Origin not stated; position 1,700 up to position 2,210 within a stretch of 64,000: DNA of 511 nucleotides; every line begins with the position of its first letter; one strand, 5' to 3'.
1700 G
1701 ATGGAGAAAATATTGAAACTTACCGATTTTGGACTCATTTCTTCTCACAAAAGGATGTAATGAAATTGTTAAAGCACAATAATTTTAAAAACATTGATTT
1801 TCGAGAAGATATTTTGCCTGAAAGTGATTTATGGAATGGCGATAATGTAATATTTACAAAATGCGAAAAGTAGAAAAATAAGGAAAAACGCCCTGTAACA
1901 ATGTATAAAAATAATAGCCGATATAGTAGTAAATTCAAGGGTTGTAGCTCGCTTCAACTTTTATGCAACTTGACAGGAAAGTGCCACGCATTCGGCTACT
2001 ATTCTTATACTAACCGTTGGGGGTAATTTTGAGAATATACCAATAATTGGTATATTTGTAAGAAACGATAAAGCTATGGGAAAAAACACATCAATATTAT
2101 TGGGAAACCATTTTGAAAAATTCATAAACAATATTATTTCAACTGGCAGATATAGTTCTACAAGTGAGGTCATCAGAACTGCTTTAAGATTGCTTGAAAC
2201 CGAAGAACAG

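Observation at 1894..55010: Family of co-oriented attC-like structured repeats dispersed among housekeeping genes, each beside cassette-type cargo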

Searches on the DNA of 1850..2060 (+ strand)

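Call 21: search_rna_families(source=window, start=1850, end=2060, threshold=evalue, max_evalue=10, show_alignments=3)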
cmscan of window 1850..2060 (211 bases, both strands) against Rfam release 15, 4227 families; matches with E-value up to 10: 3.
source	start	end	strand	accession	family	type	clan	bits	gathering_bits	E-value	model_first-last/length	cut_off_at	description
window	1869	1920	+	RF01078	PK-PYVV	Cis-reg;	-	13.1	65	5.9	1-58/58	no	3'-terminal pseudoknot in PYVV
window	1850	1911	+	RF02849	Ysr197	Gene; sRNA;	-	9.7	167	2.8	12-254/254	5'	Yersinia sRNA 197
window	1850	1953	-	RF02706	TeloSII_ncR30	Gene; sRNA;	-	9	86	5.9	1-98/226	3'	TeloSII non coding RNA 30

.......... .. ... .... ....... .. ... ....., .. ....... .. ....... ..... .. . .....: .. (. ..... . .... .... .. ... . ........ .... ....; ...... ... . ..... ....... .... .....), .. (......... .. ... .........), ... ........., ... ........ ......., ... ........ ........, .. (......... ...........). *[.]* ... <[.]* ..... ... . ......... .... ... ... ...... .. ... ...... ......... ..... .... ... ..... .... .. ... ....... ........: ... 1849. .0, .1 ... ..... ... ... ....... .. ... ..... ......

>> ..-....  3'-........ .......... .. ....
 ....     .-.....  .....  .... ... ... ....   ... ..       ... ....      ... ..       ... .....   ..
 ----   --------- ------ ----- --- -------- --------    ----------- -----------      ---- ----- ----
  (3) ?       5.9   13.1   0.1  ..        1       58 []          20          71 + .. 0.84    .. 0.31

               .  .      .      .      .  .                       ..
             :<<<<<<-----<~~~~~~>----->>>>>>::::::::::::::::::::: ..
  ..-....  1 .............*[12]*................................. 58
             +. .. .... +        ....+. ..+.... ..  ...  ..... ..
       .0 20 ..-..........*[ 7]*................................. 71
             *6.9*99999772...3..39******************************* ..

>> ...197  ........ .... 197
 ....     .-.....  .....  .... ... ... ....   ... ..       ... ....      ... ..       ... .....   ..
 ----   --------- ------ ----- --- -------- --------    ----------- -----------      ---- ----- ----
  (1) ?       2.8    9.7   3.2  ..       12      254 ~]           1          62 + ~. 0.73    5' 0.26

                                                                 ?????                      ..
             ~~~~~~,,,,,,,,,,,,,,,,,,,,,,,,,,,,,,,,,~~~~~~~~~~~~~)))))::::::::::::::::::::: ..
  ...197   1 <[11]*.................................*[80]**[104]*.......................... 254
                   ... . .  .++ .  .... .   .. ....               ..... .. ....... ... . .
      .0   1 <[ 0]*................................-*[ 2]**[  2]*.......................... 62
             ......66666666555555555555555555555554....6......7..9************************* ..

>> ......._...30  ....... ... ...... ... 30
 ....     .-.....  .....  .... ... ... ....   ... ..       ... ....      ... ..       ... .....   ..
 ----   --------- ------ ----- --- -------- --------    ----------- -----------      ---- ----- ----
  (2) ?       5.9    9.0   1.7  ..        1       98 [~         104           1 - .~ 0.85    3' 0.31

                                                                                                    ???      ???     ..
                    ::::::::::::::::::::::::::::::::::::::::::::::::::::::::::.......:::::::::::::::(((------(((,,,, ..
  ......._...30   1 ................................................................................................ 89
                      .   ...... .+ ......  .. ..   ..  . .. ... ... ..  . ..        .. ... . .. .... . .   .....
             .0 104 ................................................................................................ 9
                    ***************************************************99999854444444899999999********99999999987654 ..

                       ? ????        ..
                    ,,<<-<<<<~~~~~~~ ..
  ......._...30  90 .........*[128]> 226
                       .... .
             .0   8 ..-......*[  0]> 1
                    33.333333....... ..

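Call 49: build_rna_model(alignment_id=A1, structure=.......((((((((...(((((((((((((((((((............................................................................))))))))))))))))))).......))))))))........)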
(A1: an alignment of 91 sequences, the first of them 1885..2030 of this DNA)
Model R1 built from alignment A1 (91 sequences, 155 columns); structure: as given.
model positions 146; base pairs 27; branch points 0; effective number of sequences 3.06; information 0.59 bits per position. Calibrated on 0.2 Mb of random sequence (short: E-values are rough).
structure used (alignment columns):
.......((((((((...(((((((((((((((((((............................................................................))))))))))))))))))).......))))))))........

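Call 50: search_with_rna_model(model_id=R1, source=window, filters=off, max_evalue=10)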
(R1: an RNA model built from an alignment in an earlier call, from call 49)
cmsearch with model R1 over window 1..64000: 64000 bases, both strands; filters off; matches with E-value up to 10: 22.
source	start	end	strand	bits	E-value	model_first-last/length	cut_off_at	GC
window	1885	2030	+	152.6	2.3e-38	1-146/146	no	0.38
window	29673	29782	+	92.1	4.3e-22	1-146/146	no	0.35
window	54868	55015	+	78.8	1.6e-18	1-146/146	no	0.42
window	1885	2030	-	39.4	6.3e-08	1-146/146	no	0.38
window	29679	29772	-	37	2.9e-07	1-146/146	no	0.34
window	20780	20816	+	13.3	0.65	1-146/146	no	0.19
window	10027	10142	+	11.9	1.6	1-146/146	no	0.32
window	59646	59777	+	11.3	2.2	1-146/146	no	0.39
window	20927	20981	+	11.2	2.4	1-146/146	no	0.31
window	60207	60339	-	11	2.7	1-146/146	no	0.35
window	42117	42164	-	10.4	4.1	1-146/146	no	0.19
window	12550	12631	+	10.1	4.7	1-146/146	no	0.27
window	20927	20981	-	9.9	5.3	1-146/146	no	0.31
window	9711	9829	-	9.7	6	1-146/146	no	0.36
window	46854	46921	-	9.7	6.1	37-108/146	no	0.31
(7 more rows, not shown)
